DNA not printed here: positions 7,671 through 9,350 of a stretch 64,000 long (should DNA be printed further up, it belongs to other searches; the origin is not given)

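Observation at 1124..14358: Sugar catabolic locus combining a DhaK/L kinase, adjacent TIM- and RpiB-paralog isomerases, a FucI-like isomerase, a split transketolase and a beta-hydroxyacid dehydrogenase: possible tetrose/branched-sugar route to erythrose-4-P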

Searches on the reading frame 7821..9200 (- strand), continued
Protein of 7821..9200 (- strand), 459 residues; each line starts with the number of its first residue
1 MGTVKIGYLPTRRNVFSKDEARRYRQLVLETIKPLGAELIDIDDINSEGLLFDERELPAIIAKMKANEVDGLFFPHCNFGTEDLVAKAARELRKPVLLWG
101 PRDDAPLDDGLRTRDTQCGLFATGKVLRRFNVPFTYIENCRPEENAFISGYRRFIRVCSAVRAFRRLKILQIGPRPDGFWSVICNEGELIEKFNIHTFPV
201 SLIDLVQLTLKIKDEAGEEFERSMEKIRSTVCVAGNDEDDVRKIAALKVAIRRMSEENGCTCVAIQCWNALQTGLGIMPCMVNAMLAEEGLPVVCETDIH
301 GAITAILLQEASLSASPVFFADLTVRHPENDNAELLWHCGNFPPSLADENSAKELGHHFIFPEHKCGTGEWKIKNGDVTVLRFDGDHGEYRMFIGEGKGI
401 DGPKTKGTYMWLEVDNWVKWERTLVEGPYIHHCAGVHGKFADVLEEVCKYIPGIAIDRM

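Call 52: find_encoding_contigs(protein=P0108, flank=10000, max_places=1)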
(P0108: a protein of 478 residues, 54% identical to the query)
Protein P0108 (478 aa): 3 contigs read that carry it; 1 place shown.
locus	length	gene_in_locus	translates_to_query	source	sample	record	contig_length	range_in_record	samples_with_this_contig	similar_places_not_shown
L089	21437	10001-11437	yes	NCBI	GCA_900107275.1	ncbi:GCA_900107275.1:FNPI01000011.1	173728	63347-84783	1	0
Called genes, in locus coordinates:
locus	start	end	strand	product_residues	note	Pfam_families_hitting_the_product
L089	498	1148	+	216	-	PF13376:OmdA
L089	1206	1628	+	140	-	PF08818:DUF1801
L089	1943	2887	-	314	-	PF02558:ApbA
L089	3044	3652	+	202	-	PF00440:TetR_N, PF14278:TetR_C_8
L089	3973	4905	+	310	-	PF01497:Peripla_BP_2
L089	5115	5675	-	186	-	PF12464:Mac, PF00132:Hexapep, PF14602:Hexapep_2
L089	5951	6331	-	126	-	PF00903:Glyoxalase, PF13669:Glyoxalase_4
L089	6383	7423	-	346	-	PF00480:ROK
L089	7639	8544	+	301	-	PF00892:EamA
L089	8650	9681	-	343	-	PF00356:LacI, PF00532:Peripla_BP_1, PF13377:Peripla_BP_3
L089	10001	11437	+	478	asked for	PF02952:Fucose_iso_C (weak)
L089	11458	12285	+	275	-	PF00456:Transketolase_N, PF13292:DXP_synthase_N, PF09364:XFP_N, PF00676:E1_dh, PF02775:TPP_enzyme_C (weak)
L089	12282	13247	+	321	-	PF02779:Transket_pyr, PF02780:Transketolase_C, PF22613:Transketolase_C_1 (weak)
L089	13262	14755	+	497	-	PF00370:FGGY_N, PF02782:FGGY_C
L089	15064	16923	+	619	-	PF00367:PTS_EIIB, PF02378:PTS_EIIC, PF00358:PTS_EIIA_1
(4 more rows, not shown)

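Call 53: find_related_loci(query=window:7821-9200:-, collection=metagenome_contigs, flank=10000)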
Query window:7821-9200:- (459 aa) in metagenome_contigs; peptide patterns used: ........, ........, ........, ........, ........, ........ (x = any residue, [..] = any of these).
381 stretches matched a pattern; 349 encode a relative of the query (tblastn E <= 1e-3); the best 80 are kept; 80 distinct loci.
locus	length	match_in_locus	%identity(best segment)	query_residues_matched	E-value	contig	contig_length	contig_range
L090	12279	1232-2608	83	1-459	0e+0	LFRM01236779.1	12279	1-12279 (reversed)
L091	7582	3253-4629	83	1-459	0e+0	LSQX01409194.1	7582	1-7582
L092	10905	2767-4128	64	4-457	0e+0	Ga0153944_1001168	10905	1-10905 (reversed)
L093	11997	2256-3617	64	4-457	0e+0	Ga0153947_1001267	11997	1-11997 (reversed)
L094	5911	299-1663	49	3-457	5e-155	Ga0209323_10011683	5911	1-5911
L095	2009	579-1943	49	3-457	5e-166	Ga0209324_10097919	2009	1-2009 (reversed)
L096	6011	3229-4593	49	3-457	2e-154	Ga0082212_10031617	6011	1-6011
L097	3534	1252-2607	51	4-457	2e-159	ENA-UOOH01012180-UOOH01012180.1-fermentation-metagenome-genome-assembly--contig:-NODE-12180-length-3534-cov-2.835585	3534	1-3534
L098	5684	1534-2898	47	3-457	2e-151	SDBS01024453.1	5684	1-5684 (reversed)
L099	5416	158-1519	49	4-457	7e-149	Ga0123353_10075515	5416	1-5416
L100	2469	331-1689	48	4-457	4e-155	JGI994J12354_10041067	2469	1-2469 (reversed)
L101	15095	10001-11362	45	3-459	2e-138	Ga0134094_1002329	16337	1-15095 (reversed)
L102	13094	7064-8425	45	3-459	2e-138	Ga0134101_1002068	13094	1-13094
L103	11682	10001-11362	45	3-459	5e-137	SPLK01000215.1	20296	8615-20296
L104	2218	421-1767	44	4-457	8e-146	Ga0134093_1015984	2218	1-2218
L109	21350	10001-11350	46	4-457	9e-136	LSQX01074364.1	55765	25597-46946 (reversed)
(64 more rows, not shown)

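Call 67: predict_structure(alignment_id=A1)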
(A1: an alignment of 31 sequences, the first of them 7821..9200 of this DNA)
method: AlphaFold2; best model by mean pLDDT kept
length: 459 residues; sequences in the alignment: 31
mean_pLDDT: 92.2   pTM: 0.92
mean pLDDT of the five models: 92.2, 91.7, 91.2, 91.0, 90.5
residues with pLDDT >= 90: 361; 70-90: 83; 50-70: 15; < 50: 0
segments of 3 or more residues with pLDDT < 50: none
pLDDT, mean of each block of 10 residues (from residue 1): 90 80 91 95 92 94 98 90 95 96 88 86 94 94 95 97 96 71 80 93 96 97 97 93 98 97 90 91 95 86 95 94 93 94 94 86 84 97 90 97 94 96 92 95 96 93
secondary structure, 60 per line:
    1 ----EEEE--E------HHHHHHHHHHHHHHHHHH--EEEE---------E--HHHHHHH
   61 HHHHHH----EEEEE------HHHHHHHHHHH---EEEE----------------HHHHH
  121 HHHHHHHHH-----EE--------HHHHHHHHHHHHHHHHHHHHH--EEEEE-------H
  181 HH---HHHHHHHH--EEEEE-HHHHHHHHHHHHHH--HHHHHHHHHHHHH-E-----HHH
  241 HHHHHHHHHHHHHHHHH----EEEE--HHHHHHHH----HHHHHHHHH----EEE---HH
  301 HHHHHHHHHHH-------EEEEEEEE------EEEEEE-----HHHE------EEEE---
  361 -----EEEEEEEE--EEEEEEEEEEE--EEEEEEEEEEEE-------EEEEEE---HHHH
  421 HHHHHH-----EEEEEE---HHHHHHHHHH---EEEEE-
elements in order: E5-8 H18-35 E38-41 H54-66 E71-75 H82-92 E96-99 H116-129 H145-165 E168-172 H186-193 E196-200 H202-215 H218-230 H238-257 E262-265 H268-275 H280-288 E293-295 H299-311 E319-326 E333-338 E354-357 E366-373 E376-386 E389-400 E408-413 H417-426 E432-437 H441-450 E454-458

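Call 69: fold_search(model_id=the predicted structure, library=pdb)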
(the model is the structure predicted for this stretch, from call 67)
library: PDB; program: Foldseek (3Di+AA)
matches with E <= 10: 1321; with E <= 0.001: 52
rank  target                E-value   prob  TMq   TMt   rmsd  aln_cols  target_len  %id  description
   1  7chl_A                3.4e-27  1.00  0.86  0.79   4.3       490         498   16  Crystal structure of hybrid Arabinose isomerase AI-10 (released 2021-10-20)
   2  7cxo_B                8.6e-27  1.00  0.85  0.79   3.4       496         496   15  Crystal structure of Arabinose isomerase from hybrid AI10 (released 2021-09-08)
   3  7ch3_B                1.6e-26  1.00  0.85  0.79   3.4       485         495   14  Crystal structure of Arabinose isomerase from hyper thermophilic bacterium Thermotoga maritima (TMAI) triple mutant (K (released 2021-10-20)
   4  7chl_F                2.1e-26  1.00  0.86  0.80   3.2       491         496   16  Crystal structure of hybrid Arabinose isomerase AI-10 (released 2021-10-20)
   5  7cxo_A                3.5e-26  1.00  0.86  0.80   3.2       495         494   16  Crystal structure of Arabinose isomerase from hybrid AI10 (released 2021-09-08)
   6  2ajt_A                5.2e-26  1.00  0.85  0.79   3.2       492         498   15  Crystal structure of L-Arabinose Isomerase from E.coli (released 2005-08-16)
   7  7chl_B                1.1e-25  1.00  0.85  0.79   3.3       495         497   15  Crystal structure of hybrid Arabinose isomerase AI-10 (released 2021-10-20)
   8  7cyy_B                1.6e-25  1.00  0.87  0.81   3.1       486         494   15  Crystal structure of Arabinose isomerase from hybrid AI8 with Adonitol (released 2021-09-08)
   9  4f2d_A                3.0e-25  1.00  0.84  0.78   3.4       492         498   15  Crystal Structure of Escherichia coli L-arabinose Isomerase (ECAI) complexed with Ribitol (released 2012-05-30)
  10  7cwv_B                4.1e-25  1.00  0.83  0.78   3.4       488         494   15  Crystal structure of Arabinose isomerase from hyper thermophilic bacterium Thermotoga maritima (TMAI) wt (released 2021-09-01)
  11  4r1p_F                6.5e-25  1.00  0.86  0.80   3.1       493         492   14  Crystal Structure of Thermophilic Geobacillus kaustophilus L-Arabinose isomerase with Mn2+ (released 2015-08-12)
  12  7cyy_F                6.9e-25  1.00  0.85  0.80   3.2       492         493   16  Crystal structure of Arabinose isomerase from hybrid AI8 with Adonitol (released 2021-09-08)
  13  7cyy_E                8.2e-25  1.00  0.83  0.78   3.6       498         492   16  Crystal structure of Arabinose isomerase from hybrid AI8 with Adonitol (released 2021-09-08)
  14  4r1o_E                8.7e-25  1.00  0.87  0.81   3.0       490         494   14  Crystal Structure of Thermophilic Geobacillus kaustophilus L-Arabinose isomerase (released 2015-08-12)
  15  7cxo_C                8.7e-25  1.00  0.85  0.81   3.4       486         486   15  Crystal structure of Arabinose isomerase from hybrid AI10 (released 2021-09-08)
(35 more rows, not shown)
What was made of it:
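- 7821..9200 (-): AraA-fold isomerase of the FucI/AraA superfamily, predicted L-arabinose isomerase analogue. The AlphaFold model has pLDDT 92 (call 67), and Foldseek places it closest to L-arabinose isomerases: TM 0.85-0.88 and E about 1e-27, against TM 0.75 for FucI (call 69).
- On L-arabinose isomerase AraA (canonical): Foldseek TM 0.85-0.88 and E about 1e-27 to E. coli, Thermotoga and Geobacillus AraA, better than to FucI (TM 0.75) (call 69).
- Its model (pLDDT 92) matches AraA structures best (calls 67, 69).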

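Call 72: search_protein_families(library=ncbifam, proteins=[L088:5121-5975:+, L088:5978-6451:+, L088:6478-8289:+, L088:8310-9314:+, L088:9319-9960:+, L088:1856-3223:+], max_evalue=0.00001)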
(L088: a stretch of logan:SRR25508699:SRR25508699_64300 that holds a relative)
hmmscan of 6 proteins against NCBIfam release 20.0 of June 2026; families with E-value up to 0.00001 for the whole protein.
L088:5121-5975:+ (284 aa): 7 families
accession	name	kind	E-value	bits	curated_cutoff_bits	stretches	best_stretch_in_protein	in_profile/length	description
NF051856.1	PsicseEpim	equivalog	2.2e-53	181.9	300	1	3-261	2-262/287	D-psicose 3-epimerase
NF041099.2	keto_glucon_epim_IolO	equivalog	2.2e-37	128.8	300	1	23-243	27-245/269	5-keto-L-gluconate epimerase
TIGR03234.1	OH-pyruv-isom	equivalog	6.9e-15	55.1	353.45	1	24-243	21-239/254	hydroxypyruvate isomerase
NF007444.0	PRK09997.1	equivalog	3.3e-11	43.2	465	1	135-242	130-239/258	hydroxypyruvate isomerase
NF007360.0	PRK09856.1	equivalog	2.4e-09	37.1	305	1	68-243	73-247/276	fructoselysine 3-epimerase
NF009688.0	PRK13209.1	subfamily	1.3e-08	34.1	317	1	48-253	61-263/286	L-ribulose-5-phosphate 3-epimerase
NF043033.1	OxoTetrIsom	equivalog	1.6e-08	34.7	325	1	126-243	118-236/251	2-oxo-tetronate isomerase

L088:5978-6451:+ (157 aa): 11 families
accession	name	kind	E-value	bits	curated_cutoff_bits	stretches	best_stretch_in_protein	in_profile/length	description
NF004051.0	PRK05571.1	subfamily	1.9e-48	164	135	1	6-149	2-146/149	ribose-5-phosphate isomerase B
NF051858.1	EryPhIsonDerIRhiz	equivalog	2.5e-44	151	240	1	6-151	1-149/150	D-erythrulose-4-phosphate isomerase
TIGR00689.1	rpiB_lacA_lacB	subfamily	4.6e-40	136.9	88.3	1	8-150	1-144/145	RpiB/LacA/LacB family sugar-phosphate isomerase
TIGR01120.1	rpiB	equivalog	9.4e-39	132.6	138.65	1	7-146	1-140/143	ribose 5-phosphate isomerase B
TIGR02133.1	RPI_actino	equivalog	3.3e-33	114.6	168.2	1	7-148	2-145/148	ribose-5-phosphate isomerase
NF006381.0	PRK08622.1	equivalog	6.6e-28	97.6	234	1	6-151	1-147/171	galactose-6-phosphate isomerase subunit LacB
TIGR01119.1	lacB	equivalog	3e-22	79.1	312.55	1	6-145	1-141/171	galactose-6-phosphate isomerase subunit LacB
NF006380.0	PRK08621.1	equivalog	6.1e-22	78.5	164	1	7-140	2-133/142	galactose-6-phosphate isomerase subunit LacA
NF009258.0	PRK12615.1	equivalog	3.9e-19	69.2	325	1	6-149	1-145/171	galactose-6-phosphate isomerase subunit LacB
NF009257.0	PRK12613.1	equivalog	4.5e-18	65.7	243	1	8-142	3-134/141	galactose-6-phosphate isomerase subunit LacA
TIGR01118.1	lacA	equivalog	1e-17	64.6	181.1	1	8-142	3-135/141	galactose-6-phosphate isomerase subunit LacA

L088:6478-8289:+ (603 aa): 1 family
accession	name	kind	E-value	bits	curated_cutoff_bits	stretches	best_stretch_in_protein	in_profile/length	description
NF049879.1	AcerHdlse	equivalog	1.9e-28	99.3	950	1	321-541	340-567/657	aceric acid hydrolase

L088:8310-9314:+ (334 aa): 4 families
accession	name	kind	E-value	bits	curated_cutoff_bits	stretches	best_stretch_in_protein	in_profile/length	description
NF011049.0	PRK14479.1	subfamily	9.9e-125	417.2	492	1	1-331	1-329/568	dihydroxyacetone kinase family protein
TIGR02363.1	dhaK1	equivalog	1e-106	356.7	406.25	1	1-326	1-326/329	dihydroxyacetone kinase subunit DhaK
TIGR02361.1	dak_ATP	equivalog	2.4e-78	264.2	574.95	1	2-328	1-342/583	glycerone kinase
TIGR02362.1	dhaK1b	equivalog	2.6e-66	224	413.25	1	3-313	1-309/326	DhaKLM operon coactivator DhaQ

L088:9319-9960:+ (213 aa): 3 families
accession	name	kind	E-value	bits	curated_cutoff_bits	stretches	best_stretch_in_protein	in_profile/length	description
NF011049.0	PRK14479.1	subfamily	2.9e-53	181.3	492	1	8-207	363-565/568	dihydroxyacetone kinase family protein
TIGR02365.1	dha_L_ycgS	equivalog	2.1e-51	174.4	138.3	1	13-205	5-195/196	dihydroxyacetone kinase subunit DhaL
TIGR02361.1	dak_ATP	equivalog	1.9e-29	102.7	574.95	1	10-201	386-579/583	glycerone kinase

L088:1856-3223:+ (455 aa): 1 family
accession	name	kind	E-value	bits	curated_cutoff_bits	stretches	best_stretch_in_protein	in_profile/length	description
NF007011.0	PRK09474.1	equivalog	7.2e-12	44.8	291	1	79-317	70-279/396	maltose/maltodextrin ABC transporter substrate-binding protein MalE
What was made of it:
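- In variant B the TIM paralog is replaced by a protein closest to D-psicose 3-epimerase (182 bits, below the cut-off of 300; call 72).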

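Call 74: find_encoding_contigs(protein=P0048, flank=10000, max_places=1)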
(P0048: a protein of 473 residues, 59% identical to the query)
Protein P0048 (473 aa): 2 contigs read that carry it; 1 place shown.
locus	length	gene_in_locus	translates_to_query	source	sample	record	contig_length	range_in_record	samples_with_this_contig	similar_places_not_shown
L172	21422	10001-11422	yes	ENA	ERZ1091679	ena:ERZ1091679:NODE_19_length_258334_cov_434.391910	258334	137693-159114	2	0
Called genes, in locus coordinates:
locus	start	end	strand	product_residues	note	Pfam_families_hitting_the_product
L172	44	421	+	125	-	PF02537:CRCB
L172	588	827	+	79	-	-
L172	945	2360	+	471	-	PF01590:GAF, PF13185:GAF_2, PF00990:GGDEF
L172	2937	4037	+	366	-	PF00383:dCMP_cyt_deam_1, PF14437:MafB19-deam, PF01872:RibD_C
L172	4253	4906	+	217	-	PF00677:Lum_binding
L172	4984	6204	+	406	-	PF00926:DHBP_synthase, PF00925:GTP_cyclohydro2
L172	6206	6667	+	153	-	PF00885:DMRL_synthase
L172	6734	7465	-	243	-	PF01177:Asp_Glu_race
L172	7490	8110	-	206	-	PF04854:DUF624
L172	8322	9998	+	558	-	PF00370:FGGY_N, PF02782:FGGY_C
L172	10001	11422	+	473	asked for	PF02952:Fucose_iso_C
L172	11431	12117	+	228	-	PF00596:Aldolase_II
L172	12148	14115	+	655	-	PF07944:Beta-AFase-like_GH127_cat, PF20736:Glyco_hydro127M, PF20737:Glyco_hydro127C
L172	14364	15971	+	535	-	PF00072:Response_reg, PF00165:HTH_AraC (weak), PF12833:HTH_18, PF00165:HTH_AraC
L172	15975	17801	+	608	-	PF00672:HAMP, PF06580:His_kinase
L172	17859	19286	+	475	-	PF01547:SBP_bac_1, PF13416:SBP_bac_8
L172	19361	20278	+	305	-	PF00528:BPD_transp_1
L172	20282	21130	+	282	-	PF00528:BPD_transp_1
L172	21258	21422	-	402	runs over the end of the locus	PF00155:Aminotran_1_2, PF01053:Cys_Met_Meta_PP (weak), PF01041:DegT_DnrJ_EryC1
